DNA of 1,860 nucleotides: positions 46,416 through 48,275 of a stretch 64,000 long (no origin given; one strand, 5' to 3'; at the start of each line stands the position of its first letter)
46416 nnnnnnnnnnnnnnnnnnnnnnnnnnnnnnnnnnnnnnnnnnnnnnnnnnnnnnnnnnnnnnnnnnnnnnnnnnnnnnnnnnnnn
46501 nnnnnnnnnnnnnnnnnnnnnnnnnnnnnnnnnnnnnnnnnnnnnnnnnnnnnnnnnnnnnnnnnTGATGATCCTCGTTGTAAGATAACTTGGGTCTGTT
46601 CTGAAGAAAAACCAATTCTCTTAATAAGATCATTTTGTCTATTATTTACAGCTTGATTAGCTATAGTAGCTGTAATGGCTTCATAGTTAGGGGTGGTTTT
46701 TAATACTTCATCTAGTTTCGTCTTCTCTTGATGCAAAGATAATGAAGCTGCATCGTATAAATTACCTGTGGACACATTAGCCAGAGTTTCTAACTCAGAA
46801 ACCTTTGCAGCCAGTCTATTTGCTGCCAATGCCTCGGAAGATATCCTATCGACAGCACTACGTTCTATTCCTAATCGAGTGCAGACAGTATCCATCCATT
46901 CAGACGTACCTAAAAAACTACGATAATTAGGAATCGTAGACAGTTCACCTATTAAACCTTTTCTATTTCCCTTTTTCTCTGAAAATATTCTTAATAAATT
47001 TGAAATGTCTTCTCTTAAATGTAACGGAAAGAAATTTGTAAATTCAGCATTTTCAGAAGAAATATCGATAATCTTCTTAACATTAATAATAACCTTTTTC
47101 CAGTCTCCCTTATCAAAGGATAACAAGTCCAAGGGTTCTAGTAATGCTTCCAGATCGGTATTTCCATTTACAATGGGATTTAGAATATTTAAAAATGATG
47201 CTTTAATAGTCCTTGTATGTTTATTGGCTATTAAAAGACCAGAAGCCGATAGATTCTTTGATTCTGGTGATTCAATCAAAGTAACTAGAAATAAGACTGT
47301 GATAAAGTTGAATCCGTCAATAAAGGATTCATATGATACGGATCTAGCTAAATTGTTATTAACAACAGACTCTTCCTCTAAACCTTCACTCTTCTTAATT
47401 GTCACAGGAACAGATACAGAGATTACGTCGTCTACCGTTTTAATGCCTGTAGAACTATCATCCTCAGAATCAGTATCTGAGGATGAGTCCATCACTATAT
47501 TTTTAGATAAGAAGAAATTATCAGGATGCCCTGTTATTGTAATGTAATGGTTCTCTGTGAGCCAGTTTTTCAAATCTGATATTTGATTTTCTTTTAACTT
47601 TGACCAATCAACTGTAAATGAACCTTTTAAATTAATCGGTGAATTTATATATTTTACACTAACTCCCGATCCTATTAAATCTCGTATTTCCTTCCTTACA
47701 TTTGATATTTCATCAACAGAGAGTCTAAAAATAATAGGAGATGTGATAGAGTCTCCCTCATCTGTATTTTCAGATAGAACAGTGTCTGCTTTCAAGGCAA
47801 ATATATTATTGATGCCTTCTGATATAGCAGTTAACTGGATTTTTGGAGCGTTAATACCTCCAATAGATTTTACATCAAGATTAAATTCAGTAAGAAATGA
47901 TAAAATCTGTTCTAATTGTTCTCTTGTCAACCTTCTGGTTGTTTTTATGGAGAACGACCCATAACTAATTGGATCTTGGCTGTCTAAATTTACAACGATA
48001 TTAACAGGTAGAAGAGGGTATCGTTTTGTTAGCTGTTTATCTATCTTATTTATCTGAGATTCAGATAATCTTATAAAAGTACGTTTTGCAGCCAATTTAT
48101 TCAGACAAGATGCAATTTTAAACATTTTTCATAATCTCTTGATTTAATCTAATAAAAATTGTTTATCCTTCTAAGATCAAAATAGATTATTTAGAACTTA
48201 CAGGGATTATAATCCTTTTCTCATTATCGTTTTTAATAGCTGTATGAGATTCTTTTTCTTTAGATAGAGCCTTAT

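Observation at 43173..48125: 1650-aa fusion protein: unknown ~500-aa N-terminal region + UvrD-like helicase carrying a 191-aa mini-intein in motif III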

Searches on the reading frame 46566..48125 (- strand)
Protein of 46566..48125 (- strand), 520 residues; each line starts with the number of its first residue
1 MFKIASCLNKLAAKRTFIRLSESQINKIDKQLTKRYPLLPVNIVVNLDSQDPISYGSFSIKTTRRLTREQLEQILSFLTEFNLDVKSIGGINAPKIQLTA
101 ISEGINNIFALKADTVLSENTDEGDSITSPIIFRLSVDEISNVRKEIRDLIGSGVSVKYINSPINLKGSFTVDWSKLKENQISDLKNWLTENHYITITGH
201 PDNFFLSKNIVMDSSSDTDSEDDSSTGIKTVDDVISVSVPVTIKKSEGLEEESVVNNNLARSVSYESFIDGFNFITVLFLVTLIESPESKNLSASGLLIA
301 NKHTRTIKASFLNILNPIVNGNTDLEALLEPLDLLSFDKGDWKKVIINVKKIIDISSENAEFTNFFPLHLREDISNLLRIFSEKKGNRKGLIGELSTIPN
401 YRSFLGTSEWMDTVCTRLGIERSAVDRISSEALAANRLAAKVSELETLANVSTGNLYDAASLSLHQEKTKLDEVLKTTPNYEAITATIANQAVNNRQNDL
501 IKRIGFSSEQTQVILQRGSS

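Call 6: search_protein_families(library=pfam, proteins=[window:46566-48125:-], max_evalue=1)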
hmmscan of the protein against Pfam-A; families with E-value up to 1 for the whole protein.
window:46566-48125:- (520 aa): 1 family
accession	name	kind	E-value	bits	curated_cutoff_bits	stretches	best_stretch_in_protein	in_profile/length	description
PF17436.7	DUF5415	-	0.079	13.5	25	1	338-364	22-48/66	Family of unknown function (DUF5415)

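Call 7: search_protein_families(library=phrogs, proteins=[window:46566-48125:-], max_evalue=0.1)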
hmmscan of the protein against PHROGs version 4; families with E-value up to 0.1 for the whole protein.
window:46566-48125:- (520 aa): 0 families

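Call 20: search_protein_representatives(protein=window:46611-48125:-)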
Query: 505 residues. Proteins with E-value up to 0.001 (for the whole library): 3; up to 1e-10: 1; up to 1e-30: 1. The best 3 are listed.
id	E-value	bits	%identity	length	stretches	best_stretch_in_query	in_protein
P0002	1.2e-184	631.2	56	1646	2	1-505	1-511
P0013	4.9e-10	55.6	29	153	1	185-350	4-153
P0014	9.4e-04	34.9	31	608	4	39-109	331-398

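Call 31: predict_structure(alignment_id=A2)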
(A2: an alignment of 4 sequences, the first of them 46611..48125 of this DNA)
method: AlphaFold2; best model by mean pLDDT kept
length: 505 residues; sequences in the alignment: 4
mean_pLDDT: 53.9   pTM: 0.29
mean pLDDT of the five models: 53.9, 53.1, 48.1, 43.1, 41.6
residues with pLDDT >= 90: 0; 70-90: 117; 50-70: 145; < 50: 243
segments of 3 or more residues with pLDDT < 50: 1-17, 49-54, 86-103, 111-129, 162-165, 211-226, 247-325, 335-342, 357-359, 365-367, 385-389, 399-411, 413-420, 427-433, 478-505
pLDDT, mean of each block of 10 residues (from residue 1): 24 43 75 79 67 58 69 69 49 36 53 31 32 69 81 69 59 80 83 72 70 34 45 61 49 28 43 48 43 40 41 42 48 47 52 52 51 59 51 52 42 47 50 52 70 76 76 53 40 41 42
secondary structure, 60 per line:
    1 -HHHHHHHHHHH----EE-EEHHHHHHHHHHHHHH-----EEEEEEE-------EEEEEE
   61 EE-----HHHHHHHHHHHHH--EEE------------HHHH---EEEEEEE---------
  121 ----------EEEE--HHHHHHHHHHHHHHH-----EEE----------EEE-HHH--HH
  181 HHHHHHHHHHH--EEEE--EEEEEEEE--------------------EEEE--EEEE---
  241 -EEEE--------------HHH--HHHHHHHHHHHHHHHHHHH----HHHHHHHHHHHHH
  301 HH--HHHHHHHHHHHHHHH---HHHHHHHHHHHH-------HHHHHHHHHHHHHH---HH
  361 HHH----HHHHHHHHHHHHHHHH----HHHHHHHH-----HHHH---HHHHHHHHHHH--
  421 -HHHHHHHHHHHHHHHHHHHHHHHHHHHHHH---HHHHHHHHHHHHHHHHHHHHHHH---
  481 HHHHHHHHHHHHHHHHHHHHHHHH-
elements in order: H2-12 H22-35 E41-47 E55-62 H68-80 E83-85 H98-101 E105-111 E131-134 H137-151 E157-159 E170-172 H179-191 E194-197 E200-207 E228-231 E234-237 E242-245 H265-283 H288-302 H305-319 H323-334 H342-355 H359-363 H368-383 H388-395 H401-404 H408-418 H422-451 H455-477 H481-504

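Call 33: fold_search(model_id=the predicted structure, library=pdb)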
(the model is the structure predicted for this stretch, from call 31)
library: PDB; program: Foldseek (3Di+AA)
matches with E <= 10: 322; with E <= 0.001: 0
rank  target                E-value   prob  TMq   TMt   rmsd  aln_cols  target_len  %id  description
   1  8fbk                  2.8e-01  0.44  0.12  0.26  17.1       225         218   10  Improving the secretion of designed protein assemblies through negative design of cryptic transmembrane domains (released 2023-03-22)
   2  9u42                  6.9e-01  0.08  0.07  0.17  18.3       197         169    8  Crystal Structure of Homogentisate 1,2-Dioxygenase from Acinetobacter in Complex with Zn ion (released 2025-07-23)
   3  6a6n                  8.4e-01  0.10  0.13  0.11  22.2       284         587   13  Crystal structure of an inward-open apo state of the eukaryotic ABC multidrug transporter CmABCB1 (released 2019-01-16)
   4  8xog_R                8.4e-01  0.06  0.09  0.14  19.4       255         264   12  Cryo-EM structure of apo-GPR30-Gq complex structure (released 2024-04-10)
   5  7yxa_B                9.8e-01  0.05  0.09  0.11  24.6       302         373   14  XFEL crystal structure of the human sphingosine 1 phosphate receptor 5 in complex with ONO-5430608 (released 2022-08-10)
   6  9ivk_A                1.1e+00  0.08  0.11  0.17  24.9       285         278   13  cryo-EM structure of a tmFAP (released 2024-11-20)
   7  8wy1_A                1.1e+00  0.16  0.12  0.10  16.6       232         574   17  The structure of cyclization domain in cyclic beta-1,2-glucan synthase from Thermoanaerobacter italicus (released 2024-02-14)
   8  4ntj                  1.2e+00  0.05  0.09  0.11  19.8       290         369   11  Structure of the human P2Y12 receptor in complex with an antithrombotic drug (released 2014-03-26)
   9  8tf5                  1.3e+00  0.06  0.09  0.11  24.4       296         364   11  Crystal structure of orphan G protein-coupled receptor 6, pseudoapo form (released 2024-12-04)
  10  7f4f_R                1.3e+00  0.04  0.09  0.13  21.9       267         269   10  Cryo-EM structure of afamelanotide-bound melanocortin-1 receptor in complex with Gs protein and scFv16 (released 2021-09-08)
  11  6yr6_A                1.4e+00  0.10  0.09  0.19  17.5       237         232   11  14-3-3 sigma in complex with hDM2-186 peptide (released 2021-11-03)
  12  9vub_C                1.4e+00  0.09  0.11  0.13  18.6       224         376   13  channel C complex with 3 (released 2026-03-11)
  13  7td2_R                1.4e+00  0.05  0.09  0.13  23.2       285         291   10  Lysophosphatidic acid receptor 1-Gi complex bound to LPA, state a (released 2022-02-09)
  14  7aue_R                1.5e+00  0.05  0.08  0.14  20.9       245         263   11  Melanocortin receptor 4 (MC4R) Gs protein complex (released 2021-04-28)
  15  8vyq_B                1.6e+00  0.10  0.11  0.19  16.9       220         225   11  Cryo-EM Structure of the BRAF V600K monomer (released 2025-05-28)
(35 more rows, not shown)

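Call 36: find_related_loci(query=A2, collection=viral_contigs, flank=10000)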
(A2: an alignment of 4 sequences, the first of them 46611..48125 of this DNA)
Query A2 (505 aa) in viral_contigs; peptide patterns used: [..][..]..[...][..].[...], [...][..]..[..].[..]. (x = any residue, [..] = any of these).
183 stretches matched a pattern, but none encodes a relative of the query by tblastn (E <= 1e-3).

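Call 60: find_related_loci(query=A2, collection=genome_contigs, flank=5000)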
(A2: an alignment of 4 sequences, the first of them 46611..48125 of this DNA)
Query A2 (505 aa) in genome_contigs; peptide patterns used: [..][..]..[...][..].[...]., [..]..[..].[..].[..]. (x = any residue, [..] = any of these).
61 stretches matched a pattern, but none encodes a relative of the query by tblastn (E <= 1e-3).

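Call 61: find_related_loci(query=A2, collection=metagenome_contigs, flank=10000)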
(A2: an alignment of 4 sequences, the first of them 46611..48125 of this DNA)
Query A2 (505 aa) in metagenome_contigs; peptide patterns used: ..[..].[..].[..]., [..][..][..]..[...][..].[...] (x = any residue, [..] = any of these).
600 stretches matched a pattern, but none encodes a relative of the query by tblastn (E <= 1e-3).

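Call 64: find_encoding_contigs(protein=P0013, flank=5000, max_places=3)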
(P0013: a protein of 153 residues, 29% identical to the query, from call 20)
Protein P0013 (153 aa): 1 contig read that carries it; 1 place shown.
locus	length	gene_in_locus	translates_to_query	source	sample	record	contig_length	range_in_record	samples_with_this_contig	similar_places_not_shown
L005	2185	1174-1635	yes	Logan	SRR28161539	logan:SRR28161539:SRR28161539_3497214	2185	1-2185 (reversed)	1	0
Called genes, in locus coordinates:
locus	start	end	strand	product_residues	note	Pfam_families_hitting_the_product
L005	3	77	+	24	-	?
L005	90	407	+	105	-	-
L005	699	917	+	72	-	-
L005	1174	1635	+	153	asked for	-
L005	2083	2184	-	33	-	?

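Call 74: search_dna_similar(query=window:46611-48125:-, collection=phages, mode=protein, max_rows=15, max_evalue=1)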
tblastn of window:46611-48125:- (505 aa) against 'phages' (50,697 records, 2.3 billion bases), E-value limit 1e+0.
No match.

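Call 75: search_protein_families(library=ncbifam, proteins=[window:46611-48125:-], max_evalue=0.01)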
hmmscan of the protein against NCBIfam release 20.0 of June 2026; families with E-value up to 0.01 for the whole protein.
window:46611-48125:- (505 aa): 0 families

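Call 76: search_protein_families(library=padloc, proteins=[window:46611-48125:-], max_evalue=0.01)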
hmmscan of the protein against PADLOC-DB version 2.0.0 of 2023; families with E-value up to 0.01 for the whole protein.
window:46611-48125:- (505 aa): 0 families

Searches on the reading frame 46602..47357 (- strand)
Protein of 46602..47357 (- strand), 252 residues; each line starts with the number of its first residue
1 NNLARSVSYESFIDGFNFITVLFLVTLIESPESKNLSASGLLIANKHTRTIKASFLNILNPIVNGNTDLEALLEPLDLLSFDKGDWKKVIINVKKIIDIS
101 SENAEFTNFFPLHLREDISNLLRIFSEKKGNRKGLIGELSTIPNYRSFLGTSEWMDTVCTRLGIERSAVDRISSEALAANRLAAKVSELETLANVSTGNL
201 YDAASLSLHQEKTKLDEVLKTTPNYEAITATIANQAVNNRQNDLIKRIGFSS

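Call 93: search_solved_structures(query=A6, max_evalue=10)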
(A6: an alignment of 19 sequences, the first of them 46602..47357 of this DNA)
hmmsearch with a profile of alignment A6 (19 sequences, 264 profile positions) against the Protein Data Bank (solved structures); distinct sequences matched with E-value up to 10: 7.
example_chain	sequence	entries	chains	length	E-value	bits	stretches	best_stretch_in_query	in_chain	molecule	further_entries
7jrq_A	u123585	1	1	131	0.028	17.3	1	36-108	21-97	MPP1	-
9cte_A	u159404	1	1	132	0.089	15.7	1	38-108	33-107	De novo protein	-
3piv_A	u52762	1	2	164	0.23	14.3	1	20-112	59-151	Interferon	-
1w3w_A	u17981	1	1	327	0.62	12.9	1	62-134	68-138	ANNEXIN A8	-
1w45_A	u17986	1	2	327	0.62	12.9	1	62-134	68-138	ANNEXIN A8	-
9ptq_A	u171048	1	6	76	0.77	12.6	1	35-82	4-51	Acb2 homolog 43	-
9zgl_A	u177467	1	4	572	1.3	11.8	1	91-163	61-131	Ancestral acetolactate synthase, catabolic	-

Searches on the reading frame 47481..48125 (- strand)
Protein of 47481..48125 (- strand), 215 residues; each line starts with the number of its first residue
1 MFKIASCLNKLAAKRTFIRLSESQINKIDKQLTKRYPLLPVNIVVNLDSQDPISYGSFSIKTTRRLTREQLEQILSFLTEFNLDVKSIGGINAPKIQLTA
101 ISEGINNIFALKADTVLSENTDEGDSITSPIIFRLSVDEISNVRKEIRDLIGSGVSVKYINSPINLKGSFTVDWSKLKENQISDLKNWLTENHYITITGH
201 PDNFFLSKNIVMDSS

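Call 62: predict_structure(alignment_id=A4)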
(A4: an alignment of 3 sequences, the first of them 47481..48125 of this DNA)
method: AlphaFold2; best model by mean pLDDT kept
length: 215 residues; sequences in the alignment: 3
mean_pLDDT: 48.9   pTM: 0.39
mean pLDDT of the five models: 48.9, 48.1, 46.5, 44.4, 44.4
residues with pLDDT >= 90: 0; 70-90: 31; 50-70: 75; < 50: 109
segments of 3 or more residues with pLDDT < 50: 1-19, 50-55, 82-134, 159-168, 195-215
pLDDT, mean of each block of 10 residues (from residue 1): 23 35 67 82 60 49 65 66 40 26 29 29 30 49 73 56 43 66 66 48 37 28
secondary structure, 60 per line:
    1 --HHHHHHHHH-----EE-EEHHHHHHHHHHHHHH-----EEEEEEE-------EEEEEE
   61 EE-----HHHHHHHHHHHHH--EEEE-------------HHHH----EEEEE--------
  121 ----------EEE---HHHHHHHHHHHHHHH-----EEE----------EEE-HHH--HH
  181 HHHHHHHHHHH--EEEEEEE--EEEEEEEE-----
elements in order: H3-11 H22-35 E41-47 E55-62 H68-80 E83-86 H100-103 E108-112 E131-133 H137-151 E157-159 E170-172 H179-191 E194-200 E203-210
